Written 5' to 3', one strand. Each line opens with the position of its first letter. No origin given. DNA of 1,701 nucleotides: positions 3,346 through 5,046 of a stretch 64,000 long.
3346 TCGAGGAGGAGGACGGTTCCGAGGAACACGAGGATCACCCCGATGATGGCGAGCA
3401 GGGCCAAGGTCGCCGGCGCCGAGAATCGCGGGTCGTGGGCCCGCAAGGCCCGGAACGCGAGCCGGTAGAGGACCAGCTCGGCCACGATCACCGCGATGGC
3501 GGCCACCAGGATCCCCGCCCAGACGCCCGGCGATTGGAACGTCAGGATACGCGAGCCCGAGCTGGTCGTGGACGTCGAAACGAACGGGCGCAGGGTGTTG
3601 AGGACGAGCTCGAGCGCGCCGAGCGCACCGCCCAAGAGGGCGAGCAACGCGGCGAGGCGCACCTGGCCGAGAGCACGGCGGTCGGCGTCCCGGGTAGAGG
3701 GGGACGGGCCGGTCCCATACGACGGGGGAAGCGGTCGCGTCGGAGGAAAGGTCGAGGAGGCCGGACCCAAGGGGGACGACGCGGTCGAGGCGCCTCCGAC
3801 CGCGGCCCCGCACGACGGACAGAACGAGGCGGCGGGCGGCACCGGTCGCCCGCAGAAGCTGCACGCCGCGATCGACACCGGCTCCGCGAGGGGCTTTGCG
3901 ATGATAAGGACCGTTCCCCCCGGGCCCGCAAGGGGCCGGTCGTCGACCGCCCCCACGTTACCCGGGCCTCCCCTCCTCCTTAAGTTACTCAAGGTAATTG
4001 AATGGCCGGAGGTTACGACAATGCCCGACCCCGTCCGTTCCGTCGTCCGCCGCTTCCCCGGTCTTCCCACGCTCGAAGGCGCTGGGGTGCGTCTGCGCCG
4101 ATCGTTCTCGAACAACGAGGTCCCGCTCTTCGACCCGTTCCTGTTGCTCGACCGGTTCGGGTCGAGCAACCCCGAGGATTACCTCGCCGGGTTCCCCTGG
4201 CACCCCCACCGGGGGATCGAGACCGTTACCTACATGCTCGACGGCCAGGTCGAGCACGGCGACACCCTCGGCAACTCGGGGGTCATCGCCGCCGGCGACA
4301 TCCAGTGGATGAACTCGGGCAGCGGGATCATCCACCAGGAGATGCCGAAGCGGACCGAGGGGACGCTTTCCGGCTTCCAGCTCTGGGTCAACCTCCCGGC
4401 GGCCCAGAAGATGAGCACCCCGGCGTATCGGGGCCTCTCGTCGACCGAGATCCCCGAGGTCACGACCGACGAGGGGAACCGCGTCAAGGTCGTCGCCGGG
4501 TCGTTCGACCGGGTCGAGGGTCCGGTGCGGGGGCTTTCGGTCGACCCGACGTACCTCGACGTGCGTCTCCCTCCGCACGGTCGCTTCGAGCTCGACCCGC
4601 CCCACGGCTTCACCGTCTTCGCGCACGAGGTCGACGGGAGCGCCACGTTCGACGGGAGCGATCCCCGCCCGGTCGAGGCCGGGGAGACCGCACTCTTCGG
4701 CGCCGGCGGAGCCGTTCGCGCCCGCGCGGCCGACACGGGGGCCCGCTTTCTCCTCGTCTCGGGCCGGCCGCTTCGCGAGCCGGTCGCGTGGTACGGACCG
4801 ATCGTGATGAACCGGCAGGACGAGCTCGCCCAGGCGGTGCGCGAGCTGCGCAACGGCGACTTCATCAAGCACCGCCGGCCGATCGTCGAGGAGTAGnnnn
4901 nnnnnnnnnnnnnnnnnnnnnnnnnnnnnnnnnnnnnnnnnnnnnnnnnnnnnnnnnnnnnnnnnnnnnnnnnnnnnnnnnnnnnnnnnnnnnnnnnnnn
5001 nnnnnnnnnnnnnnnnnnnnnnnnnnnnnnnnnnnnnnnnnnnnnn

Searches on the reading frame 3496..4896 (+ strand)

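Call 63: search_protein_families(library=pfam, proteins=[window:3496-4896:+], max_evalue=0.00001)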
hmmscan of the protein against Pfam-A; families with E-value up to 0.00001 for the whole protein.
window:3496-4896:+ (466 aa): 2 families
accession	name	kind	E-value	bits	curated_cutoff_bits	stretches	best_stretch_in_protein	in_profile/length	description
PF02678.22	Pirin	-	3.1e-35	120.9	26.1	1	198-298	2-108/108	Pirin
PF05726.19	Pirin_C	-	7.9e-26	90.9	27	1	353-456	1-102/103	Pirin C-terminal cupin domain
